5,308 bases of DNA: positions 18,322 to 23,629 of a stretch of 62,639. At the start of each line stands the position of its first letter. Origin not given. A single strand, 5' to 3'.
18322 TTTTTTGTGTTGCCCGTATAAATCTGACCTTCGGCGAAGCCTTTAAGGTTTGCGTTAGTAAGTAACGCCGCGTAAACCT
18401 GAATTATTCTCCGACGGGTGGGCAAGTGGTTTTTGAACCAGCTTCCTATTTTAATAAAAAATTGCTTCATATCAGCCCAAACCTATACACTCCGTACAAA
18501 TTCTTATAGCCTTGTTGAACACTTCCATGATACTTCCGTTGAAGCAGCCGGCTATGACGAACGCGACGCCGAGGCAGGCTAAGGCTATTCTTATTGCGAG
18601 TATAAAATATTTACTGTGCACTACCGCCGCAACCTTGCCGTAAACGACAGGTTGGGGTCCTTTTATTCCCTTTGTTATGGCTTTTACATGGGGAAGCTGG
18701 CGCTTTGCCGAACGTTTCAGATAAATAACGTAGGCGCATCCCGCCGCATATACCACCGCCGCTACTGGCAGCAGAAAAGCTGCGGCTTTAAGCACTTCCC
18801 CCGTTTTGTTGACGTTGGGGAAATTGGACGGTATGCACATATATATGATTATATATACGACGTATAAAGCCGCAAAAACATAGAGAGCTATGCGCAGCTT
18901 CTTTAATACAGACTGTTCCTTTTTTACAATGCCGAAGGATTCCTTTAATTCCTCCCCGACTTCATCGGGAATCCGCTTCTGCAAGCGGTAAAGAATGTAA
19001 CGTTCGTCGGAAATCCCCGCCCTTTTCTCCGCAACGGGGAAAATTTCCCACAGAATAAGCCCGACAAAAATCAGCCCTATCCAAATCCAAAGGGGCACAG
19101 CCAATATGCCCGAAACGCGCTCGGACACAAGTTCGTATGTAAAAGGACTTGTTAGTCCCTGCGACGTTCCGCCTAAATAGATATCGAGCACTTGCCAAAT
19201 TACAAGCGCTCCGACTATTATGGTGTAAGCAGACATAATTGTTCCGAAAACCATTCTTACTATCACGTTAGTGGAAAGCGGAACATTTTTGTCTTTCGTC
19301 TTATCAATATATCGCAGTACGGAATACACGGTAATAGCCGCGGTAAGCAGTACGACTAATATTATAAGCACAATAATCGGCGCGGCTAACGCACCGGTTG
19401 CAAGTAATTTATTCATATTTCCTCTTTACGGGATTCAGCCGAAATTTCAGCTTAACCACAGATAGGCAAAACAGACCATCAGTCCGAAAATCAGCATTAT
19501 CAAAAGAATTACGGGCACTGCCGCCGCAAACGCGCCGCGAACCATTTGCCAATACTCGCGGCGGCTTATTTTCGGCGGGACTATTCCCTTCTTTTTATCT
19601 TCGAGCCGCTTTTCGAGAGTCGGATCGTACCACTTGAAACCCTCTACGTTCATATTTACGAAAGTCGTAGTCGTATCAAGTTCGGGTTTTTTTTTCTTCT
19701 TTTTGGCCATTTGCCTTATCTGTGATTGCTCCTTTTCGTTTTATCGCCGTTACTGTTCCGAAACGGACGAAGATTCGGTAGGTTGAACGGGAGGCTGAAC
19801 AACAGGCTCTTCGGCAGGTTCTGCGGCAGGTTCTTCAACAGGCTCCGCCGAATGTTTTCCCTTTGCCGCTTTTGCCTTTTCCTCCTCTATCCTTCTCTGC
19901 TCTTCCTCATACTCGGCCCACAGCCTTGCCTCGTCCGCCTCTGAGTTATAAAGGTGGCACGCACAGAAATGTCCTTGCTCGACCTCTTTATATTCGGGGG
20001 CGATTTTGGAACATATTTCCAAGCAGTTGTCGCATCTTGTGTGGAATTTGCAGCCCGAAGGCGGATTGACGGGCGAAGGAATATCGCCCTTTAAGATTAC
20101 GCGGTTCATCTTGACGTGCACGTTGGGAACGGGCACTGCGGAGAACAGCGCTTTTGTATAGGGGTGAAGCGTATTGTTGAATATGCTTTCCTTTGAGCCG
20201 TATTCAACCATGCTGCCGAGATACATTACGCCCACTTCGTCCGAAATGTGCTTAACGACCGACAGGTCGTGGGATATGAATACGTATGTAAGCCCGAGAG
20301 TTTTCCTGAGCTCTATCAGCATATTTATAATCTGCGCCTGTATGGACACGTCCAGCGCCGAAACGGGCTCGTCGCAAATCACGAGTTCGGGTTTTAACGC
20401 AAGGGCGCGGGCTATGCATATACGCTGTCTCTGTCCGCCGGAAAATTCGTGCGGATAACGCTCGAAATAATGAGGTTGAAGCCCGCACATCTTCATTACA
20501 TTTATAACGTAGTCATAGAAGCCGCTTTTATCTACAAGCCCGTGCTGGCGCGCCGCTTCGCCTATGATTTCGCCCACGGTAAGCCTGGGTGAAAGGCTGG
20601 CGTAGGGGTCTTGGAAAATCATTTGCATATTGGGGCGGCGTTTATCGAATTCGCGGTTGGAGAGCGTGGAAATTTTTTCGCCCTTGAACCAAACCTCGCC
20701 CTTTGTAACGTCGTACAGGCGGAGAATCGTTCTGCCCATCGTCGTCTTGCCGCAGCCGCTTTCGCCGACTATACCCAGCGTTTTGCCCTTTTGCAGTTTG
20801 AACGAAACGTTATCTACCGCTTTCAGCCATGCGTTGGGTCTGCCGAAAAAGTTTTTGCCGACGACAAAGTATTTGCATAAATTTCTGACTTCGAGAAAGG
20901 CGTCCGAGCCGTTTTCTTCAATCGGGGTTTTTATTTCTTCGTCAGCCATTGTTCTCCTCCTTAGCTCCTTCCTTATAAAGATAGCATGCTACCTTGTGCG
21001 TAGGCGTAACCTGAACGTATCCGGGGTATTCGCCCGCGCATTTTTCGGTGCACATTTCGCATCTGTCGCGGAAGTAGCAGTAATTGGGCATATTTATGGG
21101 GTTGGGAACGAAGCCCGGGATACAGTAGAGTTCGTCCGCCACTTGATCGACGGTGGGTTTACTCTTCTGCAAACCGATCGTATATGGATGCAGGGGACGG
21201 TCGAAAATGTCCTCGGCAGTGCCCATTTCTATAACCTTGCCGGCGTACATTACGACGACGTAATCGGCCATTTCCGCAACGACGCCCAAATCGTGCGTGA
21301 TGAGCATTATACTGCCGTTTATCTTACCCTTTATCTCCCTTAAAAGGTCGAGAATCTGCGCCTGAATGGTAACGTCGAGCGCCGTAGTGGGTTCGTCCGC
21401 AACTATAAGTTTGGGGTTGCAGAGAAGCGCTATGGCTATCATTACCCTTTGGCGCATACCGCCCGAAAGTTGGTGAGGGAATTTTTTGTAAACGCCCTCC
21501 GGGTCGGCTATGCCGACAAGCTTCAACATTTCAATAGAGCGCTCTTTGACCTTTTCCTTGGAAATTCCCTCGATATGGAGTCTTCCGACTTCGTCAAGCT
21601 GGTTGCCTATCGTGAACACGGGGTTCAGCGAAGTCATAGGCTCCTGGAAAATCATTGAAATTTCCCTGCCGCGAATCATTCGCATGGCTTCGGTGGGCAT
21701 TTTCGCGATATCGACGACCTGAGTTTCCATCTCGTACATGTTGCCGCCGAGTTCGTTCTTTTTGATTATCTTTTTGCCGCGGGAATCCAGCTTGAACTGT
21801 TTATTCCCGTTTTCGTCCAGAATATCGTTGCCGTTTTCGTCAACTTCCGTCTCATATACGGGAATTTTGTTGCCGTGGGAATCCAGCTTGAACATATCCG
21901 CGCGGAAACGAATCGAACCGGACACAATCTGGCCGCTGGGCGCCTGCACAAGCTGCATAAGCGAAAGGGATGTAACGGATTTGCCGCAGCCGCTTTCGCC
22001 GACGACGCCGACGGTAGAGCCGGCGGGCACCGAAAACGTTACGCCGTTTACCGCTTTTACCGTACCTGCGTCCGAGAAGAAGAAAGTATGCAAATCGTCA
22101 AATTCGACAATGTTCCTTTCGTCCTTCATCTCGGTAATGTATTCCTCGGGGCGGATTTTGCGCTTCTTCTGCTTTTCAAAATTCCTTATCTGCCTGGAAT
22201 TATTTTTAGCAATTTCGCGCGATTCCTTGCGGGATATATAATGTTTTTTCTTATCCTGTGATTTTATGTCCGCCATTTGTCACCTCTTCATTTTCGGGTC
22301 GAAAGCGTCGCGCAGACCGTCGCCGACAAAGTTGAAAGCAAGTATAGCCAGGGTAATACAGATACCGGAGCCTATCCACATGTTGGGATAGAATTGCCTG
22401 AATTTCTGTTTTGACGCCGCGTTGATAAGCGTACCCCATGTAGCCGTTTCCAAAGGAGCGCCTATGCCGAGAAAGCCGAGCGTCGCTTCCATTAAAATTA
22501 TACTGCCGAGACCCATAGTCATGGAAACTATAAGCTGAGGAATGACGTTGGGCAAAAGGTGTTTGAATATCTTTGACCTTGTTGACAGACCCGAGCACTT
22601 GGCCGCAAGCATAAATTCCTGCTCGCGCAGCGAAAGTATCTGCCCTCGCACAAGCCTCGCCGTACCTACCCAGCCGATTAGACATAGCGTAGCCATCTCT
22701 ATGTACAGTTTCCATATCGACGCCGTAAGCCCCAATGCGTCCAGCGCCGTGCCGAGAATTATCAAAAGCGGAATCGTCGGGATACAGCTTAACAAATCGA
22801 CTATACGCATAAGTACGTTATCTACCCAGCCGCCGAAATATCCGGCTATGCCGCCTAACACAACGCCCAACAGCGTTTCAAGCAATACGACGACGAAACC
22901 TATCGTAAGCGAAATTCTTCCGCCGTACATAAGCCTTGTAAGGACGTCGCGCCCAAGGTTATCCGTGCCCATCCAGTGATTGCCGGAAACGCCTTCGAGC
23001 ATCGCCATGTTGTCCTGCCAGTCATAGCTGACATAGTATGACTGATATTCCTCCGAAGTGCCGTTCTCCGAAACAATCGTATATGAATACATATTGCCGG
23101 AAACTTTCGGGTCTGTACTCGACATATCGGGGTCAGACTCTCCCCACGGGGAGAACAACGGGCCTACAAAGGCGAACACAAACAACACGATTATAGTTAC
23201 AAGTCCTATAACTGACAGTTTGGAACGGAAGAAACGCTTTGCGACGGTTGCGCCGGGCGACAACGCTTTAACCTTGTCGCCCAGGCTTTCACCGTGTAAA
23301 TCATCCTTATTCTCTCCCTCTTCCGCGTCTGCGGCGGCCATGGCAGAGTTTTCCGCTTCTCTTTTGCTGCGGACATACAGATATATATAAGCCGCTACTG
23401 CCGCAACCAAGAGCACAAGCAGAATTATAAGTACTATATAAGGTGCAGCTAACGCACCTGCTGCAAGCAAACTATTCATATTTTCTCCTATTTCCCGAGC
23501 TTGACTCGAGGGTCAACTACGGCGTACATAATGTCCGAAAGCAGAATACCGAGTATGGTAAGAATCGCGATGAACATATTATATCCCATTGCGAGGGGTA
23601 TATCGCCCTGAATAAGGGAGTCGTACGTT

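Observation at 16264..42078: A 25.7 kb single-strand gene train couples giant surface proteins, an S8 protease, an expanded Opp importer and a thiol-redox module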

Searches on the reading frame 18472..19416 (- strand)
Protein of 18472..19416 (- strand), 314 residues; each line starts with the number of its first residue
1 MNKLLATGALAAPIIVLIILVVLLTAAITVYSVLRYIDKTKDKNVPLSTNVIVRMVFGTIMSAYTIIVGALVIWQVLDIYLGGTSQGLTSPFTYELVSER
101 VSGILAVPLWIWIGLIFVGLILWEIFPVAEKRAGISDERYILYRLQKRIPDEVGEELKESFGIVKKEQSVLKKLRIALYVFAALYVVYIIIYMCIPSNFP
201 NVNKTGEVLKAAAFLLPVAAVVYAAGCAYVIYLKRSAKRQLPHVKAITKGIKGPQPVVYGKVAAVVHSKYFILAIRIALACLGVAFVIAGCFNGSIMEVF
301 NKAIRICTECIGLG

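Call 4: search_protein_families(library=pfam, proteins=[window:18472-19416:-], max_evalue=0.01)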
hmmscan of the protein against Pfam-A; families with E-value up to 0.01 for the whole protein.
window:18472-19416:- (314 aa): 0 families

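Call 10: search_protein_families(library=ncbifam, proteins=[window:18472-19416:-], max_evalue=0.01)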
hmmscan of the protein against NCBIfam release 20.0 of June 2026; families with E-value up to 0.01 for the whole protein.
window:18472-19416:- (314 aa): 1 family
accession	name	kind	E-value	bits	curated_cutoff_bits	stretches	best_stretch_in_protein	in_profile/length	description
NF040920.1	CD1871A_fam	domain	1.8e-09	37.3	32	1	278-314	2-38/38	CD1871A family CXXC motif-containing protein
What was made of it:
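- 18472..19416 (-): Polytopic membrane protein ending in the CD1871A-family CXXC motif (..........). NF040920 37.3 bits against a cutoff of 32 (call 10).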

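Call 50: search_protein_families(library=pfam, proteins=[window:18472-19416:-], max_evalue=5)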
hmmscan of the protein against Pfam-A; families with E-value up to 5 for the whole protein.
window:18472-19416:- (314 aa): 1 family
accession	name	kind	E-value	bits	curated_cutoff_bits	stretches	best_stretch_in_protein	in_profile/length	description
PF23884.1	DUF7237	-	3.3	8.4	27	0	15-51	3-40/77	Family of unknown function (DUF7237)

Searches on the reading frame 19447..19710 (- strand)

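Call 4: search_protein_families(library=pfam, proteins=[window:19447-19710:-], max_evalue=0.01)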
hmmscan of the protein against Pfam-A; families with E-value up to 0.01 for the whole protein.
window:19447-19710:- (87 aa): 0 families

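Call 10: search_protein_families(library=ncbifam, proteins=[window:19447-19710:-], max_evalue=0.01)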
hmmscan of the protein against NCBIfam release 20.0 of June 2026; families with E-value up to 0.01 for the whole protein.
window:19447-19710:- (87 aa): 0 families

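Call 50: search_protein_families(library=pfam, proteins=[window:19447-19710:-], max_evalue=5)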
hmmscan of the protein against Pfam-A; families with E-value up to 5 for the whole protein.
window:19447-19710:- (87 aa): 2 families
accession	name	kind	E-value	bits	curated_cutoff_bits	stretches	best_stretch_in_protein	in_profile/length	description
PF10027.14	DUF2269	-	0.01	16.3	28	1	49-79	117-147/150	Predicted integral membrane protein (DUF2269)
PF11511.13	RhodobacterPufX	-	0.021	14.9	25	1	54-79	22-47/67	Intrinsic membrane protein PufX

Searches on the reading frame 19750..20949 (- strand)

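Call 4: search_protein_families(library=pfam, proteins=[window:19750-20949:-], max_evalue=0.01)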
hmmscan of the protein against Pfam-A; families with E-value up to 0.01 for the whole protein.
window:19750-20949:- (399 aa): 5 families
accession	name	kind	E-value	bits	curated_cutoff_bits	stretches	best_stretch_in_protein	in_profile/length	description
PF00005.33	ABC_tran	-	3.4e-32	112.4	25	1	46-196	2-136/137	ABC transporter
PF08352.17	oligo_HPY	-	3.8e-18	66.1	27.1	1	248-313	1-65/65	Oligopeptide/dipeptide transporter, C-terminal region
PF13304.12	AAA_21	-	0.00018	22.2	27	0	161-232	230-303/304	AAA domain, putative AbiEii toxin, Type IV TA system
PF02463.25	SMC_N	-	0.0012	18.8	40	1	50-242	20-212/220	RecF/RecN/SMC N terminal domain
PF20720.3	nSTAND3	-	0.0055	16.9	27.2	1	44-79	6-41/155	Novel STAND NTPase 3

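Call 10: search_protein_families(library=ncbifam, proteins=[window:19750-20949:-], max_evalue=0.01)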
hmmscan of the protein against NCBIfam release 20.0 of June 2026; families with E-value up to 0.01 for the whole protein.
window:19750-20949:- (399 aa): 189 families (the best 25 are shown)
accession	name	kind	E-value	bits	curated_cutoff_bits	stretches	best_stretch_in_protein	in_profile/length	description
NF008453.0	PRK11308.1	subfamily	9.4e-118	393.2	408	1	12-339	6-331/334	dipeptide ABC transporter ATP-binding protein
NF011659.0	PRK15079.1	equivalog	1.2e-117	392.3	540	1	15-332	8-329/334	murein tripeptide/oligopeptide ABC transporter ATP binding protein OppF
NF043071.1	DppF_dipep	equivalog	1.3e-105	353.4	660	1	12-332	7-325/331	dipeptide ABC transporter ATP-binding subunit DppF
NF007613.0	PRK10261.1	equivalog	8.3e-98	328.4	1077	1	15-295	310-591/623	glutathione ABC transporter ATP-binding protein GsiA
NF043078.1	MMSYN1_0168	equivalog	9.6e-86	288.8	800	3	148-287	473-612/649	oligopeptide ABC transporter ATP-binding protein OppF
NF011713.0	PRK15134.1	equivalog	7.1e-73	246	834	1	9-269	267-526/529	microcin C ABC transporter ATP-binding protein YejF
NF007010.1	PRK09473.1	subfamily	7.2e-71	238.5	575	1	35-334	11-314/318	oligopeptide ABC transporter ATP-binding protein OppD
TIGR02769.1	nickel_nikE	equivalog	2.6e-67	227.1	332.55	1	18-272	2-253/265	nickel import ATP-binding protein NikE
NF043079.1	MMSYN1_0167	equivalog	9.4e-67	226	740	2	106-358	306-559/561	oligopeptide ABC transporter ATP-binding protein OppD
NF008246.0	PRK11022.1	equivalog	8.6e-66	222.2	541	1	34-335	12-318/326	dipeptide ABC transporter ATP-binding protein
NF047578.1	opine_ATP_CntD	equivalog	6.4e-60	202.6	380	1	45-271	20-252/266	staphylopine uptake ABC transporter ATP-binding protein CntD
NF047576.1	opine_ATP_CntF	equivalog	1.2e-59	201.7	385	1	45-271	20-252/264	staphylopine uptake ABC transporter ATP-binding protein CntF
NF007739.0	PRK10419.1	subfamily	1.6e-58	198.4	354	1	19-272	4-254/268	nickel ABC transporter ATP-binding protein NikE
NF011692.0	PRK15112.1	equivalog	2e-56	191.6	452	1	16-270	3-252/269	putrescine export ABC transporter ATP-binding protein SapF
TIGR02770.1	nickel_nikD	equivalog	3.9e-51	173.6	318.7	1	45-271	2-228/230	nickel import ATP-binding protein NikD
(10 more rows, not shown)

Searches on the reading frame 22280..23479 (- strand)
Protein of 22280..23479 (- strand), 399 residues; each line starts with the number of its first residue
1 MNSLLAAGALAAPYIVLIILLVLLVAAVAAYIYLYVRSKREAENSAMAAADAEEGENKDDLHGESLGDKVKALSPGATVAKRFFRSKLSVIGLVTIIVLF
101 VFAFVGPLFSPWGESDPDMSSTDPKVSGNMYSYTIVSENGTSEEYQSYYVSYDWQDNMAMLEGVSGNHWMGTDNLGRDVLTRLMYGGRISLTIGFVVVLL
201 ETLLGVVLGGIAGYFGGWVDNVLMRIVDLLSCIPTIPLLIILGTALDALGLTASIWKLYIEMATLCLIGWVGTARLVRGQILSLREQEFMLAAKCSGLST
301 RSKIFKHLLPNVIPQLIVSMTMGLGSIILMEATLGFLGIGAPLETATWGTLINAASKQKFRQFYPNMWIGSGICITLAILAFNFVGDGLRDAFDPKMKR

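Call 4: search_protein_families(library=pfam, proteins=[window:22280-23479:-], max_evalue=0.01)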
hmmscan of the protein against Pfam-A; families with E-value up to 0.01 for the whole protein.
window:22280-23479:- (399 aa): 2 families
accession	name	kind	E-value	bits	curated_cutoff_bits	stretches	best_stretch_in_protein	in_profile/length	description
PF00528.27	BPD_transp_1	-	3.3e-34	118.7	26.4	1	205-399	1-184/184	Binding-protein-dependent transport system inner membrane component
PF12911.12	OppC_N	-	8.4e-11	42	23.9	1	74-118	1-45/53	N-terminal TM domain of oligopeptide transport permease C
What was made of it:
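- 22280..23479 (-): OppC-type permease with an extra N-terminal TM helix. OppC_N plus BPD_transp_1 (call 4).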

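Call 10: search_protein_families(library=ncbifam, proteins=[window:22280-23479:-], max_evalue=0.01)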
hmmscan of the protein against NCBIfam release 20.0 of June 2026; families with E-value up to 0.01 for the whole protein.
window:22280-23479:- (399 aa): 25 families
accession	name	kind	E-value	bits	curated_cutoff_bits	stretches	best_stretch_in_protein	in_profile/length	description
NF045476.1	Opp4C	equivalog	1.9e-93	312.7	350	2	155-396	44-278/278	oligopeptide ABC transporter permease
NF045475.1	Opp3C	equivalog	3.4e-74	249.9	450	1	78-398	26-328/328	oligopeptide ABC transporter permease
NF045474.1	Opp2C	equivalog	2.2e-63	214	300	1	160-394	12-236/236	nickel transporter permease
TIGR02790.1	nickel_nikC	equivalog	8.6e-60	202.5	358.45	1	158-394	32-258/258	nickel ABC transporter permease subunit NikC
NF007738.0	PRK10417.1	equivalog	6.7e-56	189.8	335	1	156-397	40-271/277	nickel ABC transporter permease subunit NikC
NF011662.0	PRK15082.1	equivalog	3.1e-54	184.4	484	1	152-399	65-302/303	glutathione ABC transporter permease GsiD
NF045473.1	Opp1C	equivalog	5.5e-54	183.4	350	1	159-397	39-267/267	nickel/cobalt ABC transporter permease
NF008160.0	PRK10913.1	equivalog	1e-52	179.4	483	1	160-398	71-299/300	dipeptide ABC transporter permease DppC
NF011935.0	PRK15406.1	equivalog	1.2e-51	176.2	433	1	148-396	63-300/302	oligopeptide ABC transporter permease OppC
NF007376.0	PRK09881.1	equivalog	3e-51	174.2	434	1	159-397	65-293/298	D,D-dipeptide ABC transporter permease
NF047573.1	opine_perm_CntC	exception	1.3e-43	149.3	440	1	162-397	46-271/271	staphylopine uptake ABC transporter permease subunit CntC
NF043080.1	MMSYN1_0166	equivalog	3.3e-41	141.2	370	1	157-398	72-306/307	oligopeptide ABC transporter permease OppC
NF011596.0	PRK15021.1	subfamily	5.9e-35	120.9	439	1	164-396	117-338/341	microcin C ABC transporter permease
NF011691.0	PRK15111.1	equivalog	3.4e-31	108.9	379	1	168-394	76-292/296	putrescine export ABC transporter permease SapC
NF045471.1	Opp3B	equivalog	2e-07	30.7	480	1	186-324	93-241/308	oligopeptide ABC transporter permease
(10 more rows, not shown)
